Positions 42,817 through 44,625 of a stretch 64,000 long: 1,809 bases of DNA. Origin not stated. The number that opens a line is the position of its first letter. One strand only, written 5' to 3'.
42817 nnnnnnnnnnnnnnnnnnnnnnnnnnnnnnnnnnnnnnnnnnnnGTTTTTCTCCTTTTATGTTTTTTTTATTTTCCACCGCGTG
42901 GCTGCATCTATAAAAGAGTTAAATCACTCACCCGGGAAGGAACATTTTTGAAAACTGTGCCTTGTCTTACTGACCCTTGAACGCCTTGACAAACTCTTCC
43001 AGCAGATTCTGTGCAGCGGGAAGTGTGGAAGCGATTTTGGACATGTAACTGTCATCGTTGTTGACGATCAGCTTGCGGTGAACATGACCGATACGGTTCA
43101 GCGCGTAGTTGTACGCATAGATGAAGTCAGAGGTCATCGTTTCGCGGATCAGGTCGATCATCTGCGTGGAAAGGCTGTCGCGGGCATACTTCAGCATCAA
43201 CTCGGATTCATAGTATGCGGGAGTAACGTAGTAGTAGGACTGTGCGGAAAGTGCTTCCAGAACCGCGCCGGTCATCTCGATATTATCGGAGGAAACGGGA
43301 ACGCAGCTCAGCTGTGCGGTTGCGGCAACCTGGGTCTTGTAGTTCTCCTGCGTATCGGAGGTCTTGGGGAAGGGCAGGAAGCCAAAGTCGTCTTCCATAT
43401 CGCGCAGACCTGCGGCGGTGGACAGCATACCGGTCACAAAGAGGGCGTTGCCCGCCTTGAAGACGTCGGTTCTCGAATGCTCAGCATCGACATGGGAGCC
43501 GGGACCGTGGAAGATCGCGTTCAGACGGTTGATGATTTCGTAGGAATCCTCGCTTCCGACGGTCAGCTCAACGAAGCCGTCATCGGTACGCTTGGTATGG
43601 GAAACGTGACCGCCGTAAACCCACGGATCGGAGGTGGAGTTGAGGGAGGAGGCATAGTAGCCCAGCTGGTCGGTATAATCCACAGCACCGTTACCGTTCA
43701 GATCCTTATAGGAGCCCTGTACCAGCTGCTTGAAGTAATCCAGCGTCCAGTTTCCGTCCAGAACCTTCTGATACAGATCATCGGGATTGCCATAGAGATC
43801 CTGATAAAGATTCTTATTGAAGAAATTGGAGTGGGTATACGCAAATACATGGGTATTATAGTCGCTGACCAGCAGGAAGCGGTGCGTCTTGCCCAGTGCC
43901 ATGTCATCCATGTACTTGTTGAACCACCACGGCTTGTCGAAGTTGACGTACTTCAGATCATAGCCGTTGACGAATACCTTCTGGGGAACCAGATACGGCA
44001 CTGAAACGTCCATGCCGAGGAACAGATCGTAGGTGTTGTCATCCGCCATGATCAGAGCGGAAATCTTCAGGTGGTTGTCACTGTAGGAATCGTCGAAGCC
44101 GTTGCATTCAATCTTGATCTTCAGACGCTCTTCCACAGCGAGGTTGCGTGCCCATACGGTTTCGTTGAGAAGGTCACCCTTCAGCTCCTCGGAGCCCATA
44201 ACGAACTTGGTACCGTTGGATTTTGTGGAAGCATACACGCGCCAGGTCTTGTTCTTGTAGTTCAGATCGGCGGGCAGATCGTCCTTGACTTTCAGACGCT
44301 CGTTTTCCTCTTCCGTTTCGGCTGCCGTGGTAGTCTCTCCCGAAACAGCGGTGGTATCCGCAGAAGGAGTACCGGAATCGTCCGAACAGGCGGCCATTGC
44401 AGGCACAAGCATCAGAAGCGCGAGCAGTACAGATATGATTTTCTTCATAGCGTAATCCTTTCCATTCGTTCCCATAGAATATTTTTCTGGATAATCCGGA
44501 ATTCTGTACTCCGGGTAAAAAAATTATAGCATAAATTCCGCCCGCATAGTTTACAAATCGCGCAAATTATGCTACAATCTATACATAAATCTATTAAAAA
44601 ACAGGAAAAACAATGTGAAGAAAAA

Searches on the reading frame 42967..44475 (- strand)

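Call 3: search_protein_families(library=pfam, proteins=[window:42967-44475:-], max_evalue=0.01)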
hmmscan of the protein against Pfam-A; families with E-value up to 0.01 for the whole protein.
window:42967-44475:- (502 aa): 0 families

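Call 10: search_protein_families(library=ncbifam, proteins=[window:42967-44475:-], max_evalue=0.01)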
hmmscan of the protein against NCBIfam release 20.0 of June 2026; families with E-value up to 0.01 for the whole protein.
window:42967-44475:- (502 aa): 2 families
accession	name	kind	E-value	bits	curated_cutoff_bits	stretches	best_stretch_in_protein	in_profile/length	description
NF053527.1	lipo_Cory_WKLS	subfamily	0.004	17.1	105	1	17-60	3-46/166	WKL family lipoprotein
NF050142.1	PG1828_fam_lipo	equivalog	0.0059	17.3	50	0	10-53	1-44/59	PG1828 family lipoprotein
